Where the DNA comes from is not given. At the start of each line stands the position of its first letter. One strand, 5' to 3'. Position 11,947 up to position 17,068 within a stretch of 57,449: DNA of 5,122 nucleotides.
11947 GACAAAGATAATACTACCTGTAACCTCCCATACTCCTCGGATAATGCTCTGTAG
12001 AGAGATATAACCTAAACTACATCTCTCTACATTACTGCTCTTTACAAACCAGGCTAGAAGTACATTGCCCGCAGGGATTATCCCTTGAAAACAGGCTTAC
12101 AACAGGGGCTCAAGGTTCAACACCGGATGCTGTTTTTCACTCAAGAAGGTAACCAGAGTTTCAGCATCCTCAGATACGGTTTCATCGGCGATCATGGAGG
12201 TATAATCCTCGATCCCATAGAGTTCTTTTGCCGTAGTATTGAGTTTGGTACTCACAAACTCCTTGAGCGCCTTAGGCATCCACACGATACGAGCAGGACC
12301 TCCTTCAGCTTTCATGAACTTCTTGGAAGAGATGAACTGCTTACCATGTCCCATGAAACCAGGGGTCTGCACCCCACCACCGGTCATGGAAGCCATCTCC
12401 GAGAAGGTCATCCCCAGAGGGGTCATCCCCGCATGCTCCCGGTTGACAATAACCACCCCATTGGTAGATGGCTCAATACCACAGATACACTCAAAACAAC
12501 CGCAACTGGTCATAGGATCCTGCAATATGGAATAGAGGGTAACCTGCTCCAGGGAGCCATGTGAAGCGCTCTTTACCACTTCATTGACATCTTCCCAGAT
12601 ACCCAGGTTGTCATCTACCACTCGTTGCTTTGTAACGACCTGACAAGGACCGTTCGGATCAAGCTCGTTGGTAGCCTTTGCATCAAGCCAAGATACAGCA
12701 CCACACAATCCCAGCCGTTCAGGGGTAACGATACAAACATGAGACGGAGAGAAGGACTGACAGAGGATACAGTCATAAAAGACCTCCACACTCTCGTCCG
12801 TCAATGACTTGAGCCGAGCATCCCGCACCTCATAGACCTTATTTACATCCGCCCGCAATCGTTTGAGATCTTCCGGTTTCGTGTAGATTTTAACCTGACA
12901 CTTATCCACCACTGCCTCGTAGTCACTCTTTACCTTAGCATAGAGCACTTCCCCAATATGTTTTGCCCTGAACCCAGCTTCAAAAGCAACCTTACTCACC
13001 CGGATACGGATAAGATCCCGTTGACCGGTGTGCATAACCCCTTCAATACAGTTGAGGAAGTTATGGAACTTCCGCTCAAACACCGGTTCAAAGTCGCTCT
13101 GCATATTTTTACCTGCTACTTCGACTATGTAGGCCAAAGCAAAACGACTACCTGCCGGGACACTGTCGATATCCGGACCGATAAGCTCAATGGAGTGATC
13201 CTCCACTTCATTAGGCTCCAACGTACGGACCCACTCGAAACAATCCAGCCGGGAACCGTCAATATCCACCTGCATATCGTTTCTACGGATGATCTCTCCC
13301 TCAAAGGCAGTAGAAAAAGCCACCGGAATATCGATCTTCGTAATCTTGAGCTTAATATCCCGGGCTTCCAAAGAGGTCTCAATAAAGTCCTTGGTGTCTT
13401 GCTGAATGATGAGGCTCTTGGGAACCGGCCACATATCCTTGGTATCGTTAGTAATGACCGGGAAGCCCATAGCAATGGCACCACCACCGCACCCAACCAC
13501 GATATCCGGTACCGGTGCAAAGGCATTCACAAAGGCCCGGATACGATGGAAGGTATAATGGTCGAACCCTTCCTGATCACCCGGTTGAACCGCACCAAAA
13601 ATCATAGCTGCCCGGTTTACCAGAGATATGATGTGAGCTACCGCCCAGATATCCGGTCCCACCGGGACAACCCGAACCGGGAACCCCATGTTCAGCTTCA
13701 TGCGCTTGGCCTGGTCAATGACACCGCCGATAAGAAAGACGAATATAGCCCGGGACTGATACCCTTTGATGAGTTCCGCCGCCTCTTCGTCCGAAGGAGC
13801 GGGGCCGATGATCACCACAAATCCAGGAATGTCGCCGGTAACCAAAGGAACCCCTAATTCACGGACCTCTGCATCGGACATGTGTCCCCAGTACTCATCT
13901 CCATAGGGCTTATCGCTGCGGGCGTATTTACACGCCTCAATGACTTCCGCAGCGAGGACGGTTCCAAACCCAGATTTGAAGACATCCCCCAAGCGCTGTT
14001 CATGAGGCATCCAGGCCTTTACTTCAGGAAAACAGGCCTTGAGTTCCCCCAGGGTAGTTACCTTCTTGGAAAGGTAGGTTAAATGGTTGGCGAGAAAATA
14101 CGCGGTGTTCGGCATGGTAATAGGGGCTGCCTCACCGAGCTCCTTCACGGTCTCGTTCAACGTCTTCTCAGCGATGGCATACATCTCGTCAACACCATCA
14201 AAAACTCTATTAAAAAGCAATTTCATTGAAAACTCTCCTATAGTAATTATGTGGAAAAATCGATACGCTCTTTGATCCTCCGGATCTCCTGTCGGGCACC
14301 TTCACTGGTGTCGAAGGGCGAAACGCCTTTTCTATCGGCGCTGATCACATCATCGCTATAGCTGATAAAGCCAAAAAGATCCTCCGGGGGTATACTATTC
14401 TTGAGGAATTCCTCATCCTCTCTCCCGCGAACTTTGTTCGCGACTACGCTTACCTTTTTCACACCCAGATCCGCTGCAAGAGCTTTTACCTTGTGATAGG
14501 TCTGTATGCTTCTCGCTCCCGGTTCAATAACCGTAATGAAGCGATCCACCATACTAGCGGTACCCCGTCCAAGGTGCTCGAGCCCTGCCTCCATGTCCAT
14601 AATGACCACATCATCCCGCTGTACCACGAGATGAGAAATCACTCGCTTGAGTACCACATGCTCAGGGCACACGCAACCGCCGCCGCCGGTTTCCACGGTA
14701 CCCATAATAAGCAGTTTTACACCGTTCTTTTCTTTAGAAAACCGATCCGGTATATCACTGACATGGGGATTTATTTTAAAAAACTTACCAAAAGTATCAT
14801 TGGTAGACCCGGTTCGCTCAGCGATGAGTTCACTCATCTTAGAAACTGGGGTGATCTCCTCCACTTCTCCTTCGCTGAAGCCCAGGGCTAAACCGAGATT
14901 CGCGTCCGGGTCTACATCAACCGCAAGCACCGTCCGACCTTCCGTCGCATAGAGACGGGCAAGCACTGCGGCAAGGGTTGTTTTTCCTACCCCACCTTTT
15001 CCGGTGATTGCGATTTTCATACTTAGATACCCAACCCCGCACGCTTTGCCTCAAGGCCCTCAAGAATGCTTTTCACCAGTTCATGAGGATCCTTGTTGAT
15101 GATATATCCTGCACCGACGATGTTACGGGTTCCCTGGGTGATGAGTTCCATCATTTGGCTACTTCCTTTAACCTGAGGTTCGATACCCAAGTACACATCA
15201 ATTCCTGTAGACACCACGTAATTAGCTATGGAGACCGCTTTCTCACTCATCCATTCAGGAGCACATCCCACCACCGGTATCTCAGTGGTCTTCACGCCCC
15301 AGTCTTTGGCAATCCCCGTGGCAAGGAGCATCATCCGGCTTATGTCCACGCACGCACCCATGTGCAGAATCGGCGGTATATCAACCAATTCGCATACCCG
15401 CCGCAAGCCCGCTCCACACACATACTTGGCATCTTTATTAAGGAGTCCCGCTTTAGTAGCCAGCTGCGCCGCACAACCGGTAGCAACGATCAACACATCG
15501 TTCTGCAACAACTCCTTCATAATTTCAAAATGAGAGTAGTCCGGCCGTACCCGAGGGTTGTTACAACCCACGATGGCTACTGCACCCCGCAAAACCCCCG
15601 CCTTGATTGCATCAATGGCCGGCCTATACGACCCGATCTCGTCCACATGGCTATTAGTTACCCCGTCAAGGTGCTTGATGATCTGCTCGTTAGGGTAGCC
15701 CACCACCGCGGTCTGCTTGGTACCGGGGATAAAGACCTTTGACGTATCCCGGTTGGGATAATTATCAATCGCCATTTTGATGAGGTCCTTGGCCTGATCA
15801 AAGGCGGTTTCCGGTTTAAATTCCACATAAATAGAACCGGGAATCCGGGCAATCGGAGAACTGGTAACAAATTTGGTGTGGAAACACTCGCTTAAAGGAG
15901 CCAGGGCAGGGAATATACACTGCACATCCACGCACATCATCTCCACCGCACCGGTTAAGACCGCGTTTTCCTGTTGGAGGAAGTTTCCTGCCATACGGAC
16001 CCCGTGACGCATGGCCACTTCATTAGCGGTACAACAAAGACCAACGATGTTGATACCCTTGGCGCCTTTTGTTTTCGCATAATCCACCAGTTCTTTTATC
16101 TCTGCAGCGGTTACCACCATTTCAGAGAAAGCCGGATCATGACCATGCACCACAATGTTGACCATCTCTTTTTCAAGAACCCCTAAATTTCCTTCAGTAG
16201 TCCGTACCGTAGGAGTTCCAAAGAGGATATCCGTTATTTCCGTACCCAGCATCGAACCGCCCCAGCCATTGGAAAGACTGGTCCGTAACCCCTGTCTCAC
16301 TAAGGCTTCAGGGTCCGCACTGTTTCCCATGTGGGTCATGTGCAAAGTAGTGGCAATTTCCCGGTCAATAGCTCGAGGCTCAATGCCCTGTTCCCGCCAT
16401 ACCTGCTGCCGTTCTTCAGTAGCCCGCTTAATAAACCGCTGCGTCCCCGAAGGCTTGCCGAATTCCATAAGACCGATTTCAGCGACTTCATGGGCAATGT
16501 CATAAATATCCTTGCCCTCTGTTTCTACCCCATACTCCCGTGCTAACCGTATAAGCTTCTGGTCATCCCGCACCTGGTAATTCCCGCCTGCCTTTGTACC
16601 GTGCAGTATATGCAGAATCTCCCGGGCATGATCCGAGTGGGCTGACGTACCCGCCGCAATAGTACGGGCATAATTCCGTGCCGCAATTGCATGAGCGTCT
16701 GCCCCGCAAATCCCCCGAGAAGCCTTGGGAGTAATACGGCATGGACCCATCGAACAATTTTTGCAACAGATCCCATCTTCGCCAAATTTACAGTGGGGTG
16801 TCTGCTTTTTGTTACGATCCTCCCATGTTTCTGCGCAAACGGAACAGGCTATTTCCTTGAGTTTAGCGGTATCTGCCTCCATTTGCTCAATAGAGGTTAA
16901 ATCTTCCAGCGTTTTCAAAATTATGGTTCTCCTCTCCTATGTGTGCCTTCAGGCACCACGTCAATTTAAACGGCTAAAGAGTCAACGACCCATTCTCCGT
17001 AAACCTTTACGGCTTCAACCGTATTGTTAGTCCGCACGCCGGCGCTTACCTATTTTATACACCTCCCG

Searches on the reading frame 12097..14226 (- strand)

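Call 39: search_protein_families(library=pfam, proteins=[window:12097-14226:-], max_evalue=0.00001)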
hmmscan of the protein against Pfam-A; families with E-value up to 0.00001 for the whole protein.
window:12097-14226:- (709 aa): 3 families
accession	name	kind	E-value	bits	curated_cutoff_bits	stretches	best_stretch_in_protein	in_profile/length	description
PF19436.4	ACS_CODH_B_C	-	5.6e-124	413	25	1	465-709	1-245/245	ACS/CODH beta subunit C-terminal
PF03598.20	CdhC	-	1.1e-64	217.4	24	1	300-453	1-154/155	CO dehydrogenase/acetyl-CoA synthase complex beta subunit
PF18537.6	CODH_A_N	-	3.1e-21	75.6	32.2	1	20-101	1-82/83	Carbon monoxide dehydrogenase subunit alpha N-terminal domain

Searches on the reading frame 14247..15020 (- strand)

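Call 39: search_protein_families(library=pfam, proteins=[window:14247-15020:-], max_evalue=0.00001)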
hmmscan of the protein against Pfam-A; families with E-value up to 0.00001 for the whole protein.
window:14247-15020:- (257 aa): 3 families
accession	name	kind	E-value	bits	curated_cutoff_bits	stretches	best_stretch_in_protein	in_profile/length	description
PF01656.29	CbiA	-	2e-20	73.4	25.4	1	4-233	3-123/125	CobQ/CobB/MinD/ParA nucleotide binding domain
PF13614.12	AAA_31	-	3.5e-12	47.1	27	1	5-173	6-155/177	AAA domain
PF02374.21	ArsA_ATPase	-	3.7e-08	33.4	24.3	1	3-46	4-47/305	Anion-transporting ATPase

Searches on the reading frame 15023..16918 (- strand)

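Call 39: search_protein_families(library=pfam, proteins=[window:15023-16918:-], max_evalue=0.00001)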
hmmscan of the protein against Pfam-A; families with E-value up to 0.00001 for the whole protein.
window:15023-16918:- (631 aa): 1 family
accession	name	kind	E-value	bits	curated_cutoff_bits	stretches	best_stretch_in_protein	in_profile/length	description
PF03063.25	Prismane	-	8.5e-166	553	27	1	50-611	1-512/513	Prismane/CO dehydrogenase family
